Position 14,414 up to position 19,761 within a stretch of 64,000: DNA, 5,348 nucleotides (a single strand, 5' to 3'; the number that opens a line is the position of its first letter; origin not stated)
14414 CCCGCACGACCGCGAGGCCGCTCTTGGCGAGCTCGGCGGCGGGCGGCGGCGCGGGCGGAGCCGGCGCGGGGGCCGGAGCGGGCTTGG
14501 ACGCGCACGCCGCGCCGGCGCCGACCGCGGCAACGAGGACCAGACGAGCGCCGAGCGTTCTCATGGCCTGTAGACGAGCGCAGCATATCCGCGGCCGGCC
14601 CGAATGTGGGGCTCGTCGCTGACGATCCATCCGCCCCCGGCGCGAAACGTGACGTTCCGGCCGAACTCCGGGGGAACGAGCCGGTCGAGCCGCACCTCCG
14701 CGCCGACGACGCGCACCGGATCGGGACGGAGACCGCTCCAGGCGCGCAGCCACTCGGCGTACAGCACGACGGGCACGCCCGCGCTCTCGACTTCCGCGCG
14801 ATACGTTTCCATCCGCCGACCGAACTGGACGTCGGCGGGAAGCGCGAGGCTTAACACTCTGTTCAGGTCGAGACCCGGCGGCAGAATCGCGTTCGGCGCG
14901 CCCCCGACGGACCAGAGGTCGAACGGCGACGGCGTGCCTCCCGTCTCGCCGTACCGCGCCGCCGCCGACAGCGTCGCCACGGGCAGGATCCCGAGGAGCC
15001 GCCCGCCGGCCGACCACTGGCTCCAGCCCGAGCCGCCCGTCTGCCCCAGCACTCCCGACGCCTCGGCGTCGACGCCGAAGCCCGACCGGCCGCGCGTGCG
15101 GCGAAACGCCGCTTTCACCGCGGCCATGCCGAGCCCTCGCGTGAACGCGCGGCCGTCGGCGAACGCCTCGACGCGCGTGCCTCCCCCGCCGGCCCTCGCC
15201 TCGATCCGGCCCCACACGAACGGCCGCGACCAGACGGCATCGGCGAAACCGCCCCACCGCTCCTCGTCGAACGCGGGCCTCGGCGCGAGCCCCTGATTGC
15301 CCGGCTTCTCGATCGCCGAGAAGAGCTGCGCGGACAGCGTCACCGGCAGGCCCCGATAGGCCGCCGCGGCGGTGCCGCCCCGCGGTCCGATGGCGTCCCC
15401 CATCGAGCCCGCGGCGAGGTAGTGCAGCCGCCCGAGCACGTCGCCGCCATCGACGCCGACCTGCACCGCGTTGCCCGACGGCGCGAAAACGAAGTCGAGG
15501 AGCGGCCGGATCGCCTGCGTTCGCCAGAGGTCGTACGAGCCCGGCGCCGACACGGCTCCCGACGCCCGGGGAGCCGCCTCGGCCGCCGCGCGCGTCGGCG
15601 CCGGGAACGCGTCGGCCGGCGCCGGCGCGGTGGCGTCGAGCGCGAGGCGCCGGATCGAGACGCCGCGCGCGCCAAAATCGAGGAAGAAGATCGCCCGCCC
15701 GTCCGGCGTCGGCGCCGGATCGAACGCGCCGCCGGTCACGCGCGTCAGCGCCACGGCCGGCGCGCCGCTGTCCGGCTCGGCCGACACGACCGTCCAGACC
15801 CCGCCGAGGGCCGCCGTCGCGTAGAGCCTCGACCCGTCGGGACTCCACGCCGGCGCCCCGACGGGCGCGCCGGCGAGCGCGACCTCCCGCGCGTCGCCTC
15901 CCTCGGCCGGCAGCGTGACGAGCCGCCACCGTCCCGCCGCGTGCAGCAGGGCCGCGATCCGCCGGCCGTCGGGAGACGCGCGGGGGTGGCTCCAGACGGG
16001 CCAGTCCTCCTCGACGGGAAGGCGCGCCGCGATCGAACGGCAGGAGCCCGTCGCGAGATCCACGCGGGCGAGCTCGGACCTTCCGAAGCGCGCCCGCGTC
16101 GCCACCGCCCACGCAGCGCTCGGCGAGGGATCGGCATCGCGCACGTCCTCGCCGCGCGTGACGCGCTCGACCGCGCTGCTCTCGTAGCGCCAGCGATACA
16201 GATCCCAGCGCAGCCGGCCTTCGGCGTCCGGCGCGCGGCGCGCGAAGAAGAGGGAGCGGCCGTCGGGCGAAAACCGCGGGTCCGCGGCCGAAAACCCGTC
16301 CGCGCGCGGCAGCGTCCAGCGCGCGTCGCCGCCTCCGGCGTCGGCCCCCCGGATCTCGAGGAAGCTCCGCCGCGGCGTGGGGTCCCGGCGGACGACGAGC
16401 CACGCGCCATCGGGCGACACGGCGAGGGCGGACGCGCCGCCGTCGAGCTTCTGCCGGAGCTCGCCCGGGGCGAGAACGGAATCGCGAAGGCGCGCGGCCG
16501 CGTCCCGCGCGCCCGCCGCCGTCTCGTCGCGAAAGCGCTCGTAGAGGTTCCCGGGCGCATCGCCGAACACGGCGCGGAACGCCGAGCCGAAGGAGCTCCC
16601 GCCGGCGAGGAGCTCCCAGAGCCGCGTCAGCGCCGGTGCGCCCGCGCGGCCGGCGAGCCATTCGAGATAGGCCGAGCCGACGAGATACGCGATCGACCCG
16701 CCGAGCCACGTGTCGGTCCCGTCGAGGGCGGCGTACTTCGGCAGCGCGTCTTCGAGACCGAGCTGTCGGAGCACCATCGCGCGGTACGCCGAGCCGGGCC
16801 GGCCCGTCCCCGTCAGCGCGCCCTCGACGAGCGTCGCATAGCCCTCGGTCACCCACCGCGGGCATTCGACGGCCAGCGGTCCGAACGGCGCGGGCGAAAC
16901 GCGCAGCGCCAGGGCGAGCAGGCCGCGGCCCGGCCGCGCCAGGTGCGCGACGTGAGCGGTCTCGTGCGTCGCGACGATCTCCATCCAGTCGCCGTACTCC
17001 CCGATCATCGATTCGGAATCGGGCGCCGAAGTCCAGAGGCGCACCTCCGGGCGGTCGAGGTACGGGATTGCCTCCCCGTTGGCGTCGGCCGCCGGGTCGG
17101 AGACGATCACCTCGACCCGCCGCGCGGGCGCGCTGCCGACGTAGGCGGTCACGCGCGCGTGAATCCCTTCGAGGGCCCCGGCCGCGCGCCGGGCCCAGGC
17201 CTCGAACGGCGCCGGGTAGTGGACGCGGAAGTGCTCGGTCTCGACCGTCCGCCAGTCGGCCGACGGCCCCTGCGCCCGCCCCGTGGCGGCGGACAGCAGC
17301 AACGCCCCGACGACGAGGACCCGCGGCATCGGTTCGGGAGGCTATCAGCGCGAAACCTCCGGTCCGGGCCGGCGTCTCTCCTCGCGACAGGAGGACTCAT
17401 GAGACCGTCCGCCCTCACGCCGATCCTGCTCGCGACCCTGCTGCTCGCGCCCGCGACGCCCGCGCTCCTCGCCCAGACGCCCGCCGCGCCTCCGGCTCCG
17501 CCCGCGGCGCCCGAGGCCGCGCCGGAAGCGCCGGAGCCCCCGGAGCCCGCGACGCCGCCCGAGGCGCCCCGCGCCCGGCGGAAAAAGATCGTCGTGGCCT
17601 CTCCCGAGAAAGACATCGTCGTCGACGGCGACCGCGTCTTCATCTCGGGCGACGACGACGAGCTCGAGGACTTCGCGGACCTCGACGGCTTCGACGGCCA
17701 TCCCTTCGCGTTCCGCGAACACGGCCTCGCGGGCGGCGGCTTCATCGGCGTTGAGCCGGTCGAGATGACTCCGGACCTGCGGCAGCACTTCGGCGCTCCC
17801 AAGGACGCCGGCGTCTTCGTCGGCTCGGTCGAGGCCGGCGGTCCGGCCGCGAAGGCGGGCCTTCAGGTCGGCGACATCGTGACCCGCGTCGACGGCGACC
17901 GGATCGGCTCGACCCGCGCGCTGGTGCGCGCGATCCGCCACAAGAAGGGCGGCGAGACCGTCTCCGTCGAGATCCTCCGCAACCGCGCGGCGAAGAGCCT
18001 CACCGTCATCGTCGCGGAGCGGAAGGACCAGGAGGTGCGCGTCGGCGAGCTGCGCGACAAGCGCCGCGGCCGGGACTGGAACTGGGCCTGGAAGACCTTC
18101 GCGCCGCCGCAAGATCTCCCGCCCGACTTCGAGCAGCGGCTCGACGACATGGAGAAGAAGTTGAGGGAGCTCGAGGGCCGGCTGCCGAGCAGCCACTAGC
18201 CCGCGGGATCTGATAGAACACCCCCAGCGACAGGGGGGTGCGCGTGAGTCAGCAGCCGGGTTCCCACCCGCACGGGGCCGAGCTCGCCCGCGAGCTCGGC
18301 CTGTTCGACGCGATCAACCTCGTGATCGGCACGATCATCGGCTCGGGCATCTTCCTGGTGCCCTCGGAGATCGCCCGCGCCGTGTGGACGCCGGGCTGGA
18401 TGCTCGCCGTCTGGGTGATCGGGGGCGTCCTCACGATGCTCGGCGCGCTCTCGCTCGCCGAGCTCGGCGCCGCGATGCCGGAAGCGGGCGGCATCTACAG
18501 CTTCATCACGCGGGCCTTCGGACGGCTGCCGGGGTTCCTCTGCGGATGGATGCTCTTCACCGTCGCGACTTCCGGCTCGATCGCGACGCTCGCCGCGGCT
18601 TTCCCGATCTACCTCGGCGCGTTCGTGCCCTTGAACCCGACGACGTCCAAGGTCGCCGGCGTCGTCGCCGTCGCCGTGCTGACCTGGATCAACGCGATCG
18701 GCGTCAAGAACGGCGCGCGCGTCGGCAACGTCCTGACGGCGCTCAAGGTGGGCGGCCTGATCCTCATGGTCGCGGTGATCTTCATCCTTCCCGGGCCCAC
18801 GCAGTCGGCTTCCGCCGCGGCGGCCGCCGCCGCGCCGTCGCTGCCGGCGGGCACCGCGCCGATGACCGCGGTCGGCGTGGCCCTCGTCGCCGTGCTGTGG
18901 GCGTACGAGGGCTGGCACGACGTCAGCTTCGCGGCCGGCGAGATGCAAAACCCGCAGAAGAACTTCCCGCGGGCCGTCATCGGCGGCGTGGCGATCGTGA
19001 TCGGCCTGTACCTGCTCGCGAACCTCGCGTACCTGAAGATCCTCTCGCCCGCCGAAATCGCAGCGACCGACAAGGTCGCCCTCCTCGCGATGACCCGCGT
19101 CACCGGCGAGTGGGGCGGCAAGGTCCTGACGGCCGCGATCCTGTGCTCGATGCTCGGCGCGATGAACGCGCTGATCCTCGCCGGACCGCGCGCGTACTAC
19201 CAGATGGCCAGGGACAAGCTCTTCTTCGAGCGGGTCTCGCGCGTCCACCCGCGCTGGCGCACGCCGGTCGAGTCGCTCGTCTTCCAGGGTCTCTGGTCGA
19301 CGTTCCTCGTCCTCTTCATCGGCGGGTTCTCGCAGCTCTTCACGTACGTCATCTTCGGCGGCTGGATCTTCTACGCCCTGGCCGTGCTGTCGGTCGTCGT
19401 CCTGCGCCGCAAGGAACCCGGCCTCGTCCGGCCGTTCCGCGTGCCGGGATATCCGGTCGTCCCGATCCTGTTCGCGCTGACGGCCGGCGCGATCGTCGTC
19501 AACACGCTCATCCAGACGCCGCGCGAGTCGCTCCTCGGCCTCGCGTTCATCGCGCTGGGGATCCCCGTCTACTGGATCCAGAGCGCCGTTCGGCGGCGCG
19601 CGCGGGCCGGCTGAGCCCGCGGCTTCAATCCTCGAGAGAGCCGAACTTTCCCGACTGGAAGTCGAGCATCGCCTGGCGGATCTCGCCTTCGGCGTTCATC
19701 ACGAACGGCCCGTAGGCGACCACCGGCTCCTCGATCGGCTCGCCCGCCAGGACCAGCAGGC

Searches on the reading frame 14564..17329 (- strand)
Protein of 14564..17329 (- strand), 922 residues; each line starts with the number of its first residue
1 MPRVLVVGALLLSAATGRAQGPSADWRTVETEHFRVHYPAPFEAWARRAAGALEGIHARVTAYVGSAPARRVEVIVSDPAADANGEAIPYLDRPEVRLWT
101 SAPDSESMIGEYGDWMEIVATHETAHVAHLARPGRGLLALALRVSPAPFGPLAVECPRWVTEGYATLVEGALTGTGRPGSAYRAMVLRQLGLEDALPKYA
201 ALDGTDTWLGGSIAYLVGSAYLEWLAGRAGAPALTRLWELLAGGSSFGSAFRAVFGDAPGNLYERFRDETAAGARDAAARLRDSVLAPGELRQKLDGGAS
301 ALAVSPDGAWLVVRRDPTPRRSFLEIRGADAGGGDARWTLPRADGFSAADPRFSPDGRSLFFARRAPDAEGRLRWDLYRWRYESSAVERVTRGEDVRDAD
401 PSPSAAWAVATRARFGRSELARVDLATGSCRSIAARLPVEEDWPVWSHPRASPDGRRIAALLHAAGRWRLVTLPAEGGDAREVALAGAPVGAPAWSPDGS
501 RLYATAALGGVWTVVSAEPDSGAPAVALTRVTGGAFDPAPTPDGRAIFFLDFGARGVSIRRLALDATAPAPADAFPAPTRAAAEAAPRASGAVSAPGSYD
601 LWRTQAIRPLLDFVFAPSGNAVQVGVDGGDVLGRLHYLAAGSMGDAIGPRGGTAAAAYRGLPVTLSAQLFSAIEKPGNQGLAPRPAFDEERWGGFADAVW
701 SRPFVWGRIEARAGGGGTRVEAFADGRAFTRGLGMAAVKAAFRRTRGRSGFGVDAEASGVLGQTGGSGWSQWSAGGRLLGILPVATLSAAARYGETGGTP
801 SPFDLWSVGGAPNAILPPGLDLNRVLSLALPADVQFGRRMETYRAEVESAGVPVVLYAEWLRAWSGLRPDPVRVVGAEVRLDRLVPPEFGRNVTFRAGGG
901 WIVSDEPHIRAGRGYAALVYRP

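Call 75: search_protein_families(library=pfam, proteins=[window:14564-17329:-], max_evalue=0.001)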
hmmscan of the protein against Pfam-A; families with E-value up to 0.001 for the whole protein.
window:14564-17329:- (922 aa): 1 family
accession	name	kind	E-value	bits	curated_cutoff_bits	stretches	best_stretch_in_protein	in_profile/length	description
PF07676.18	PD40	-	8.8e-12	45.1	20.9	1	349-378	12-37/38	WD40-like Beta Propeller Repeat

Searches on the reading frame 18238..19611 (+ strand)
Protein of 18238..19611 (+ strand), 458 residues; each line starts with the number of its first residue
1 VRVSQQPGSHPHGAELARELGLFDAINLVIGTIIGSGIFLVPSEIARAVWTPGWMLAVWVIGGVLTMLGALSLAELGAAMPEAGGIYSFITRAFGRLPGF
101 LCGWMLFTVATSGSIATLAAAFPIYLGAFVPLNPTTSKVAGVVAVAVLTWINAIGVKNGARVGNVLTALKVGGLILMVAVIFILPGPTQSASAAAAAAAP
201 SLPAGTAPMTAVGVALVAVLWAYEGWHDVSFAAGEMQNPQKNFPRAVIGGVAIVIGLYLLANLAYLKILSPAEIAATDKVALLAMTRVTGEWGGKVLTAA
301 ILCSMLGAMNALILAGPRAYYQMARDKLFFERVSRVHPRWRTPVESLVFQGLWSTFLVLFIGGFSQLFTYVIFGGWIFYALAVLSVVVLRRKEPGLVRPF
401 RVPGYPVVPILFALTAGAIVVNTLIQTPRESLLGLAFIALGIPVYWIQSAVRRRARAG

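Call 75: search_protein_families(library=pfam, proteins=[window:18238-19611:+], max_evalue=0.001)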
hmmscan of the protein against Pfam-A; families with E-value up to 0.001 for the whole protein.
window:18238-19611:+ (458 aa): 2 families
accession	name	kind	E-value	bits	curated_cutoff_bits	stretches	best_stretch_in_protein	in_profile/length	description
PF13520.12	AA_permease_2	-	6.6e-58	197.1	27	1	20-431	1-412/427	Amino acid permease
PF00324.27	AA_permease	-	3.1e-33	115.6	24.6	1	28-421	5-418/470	Amino acid permease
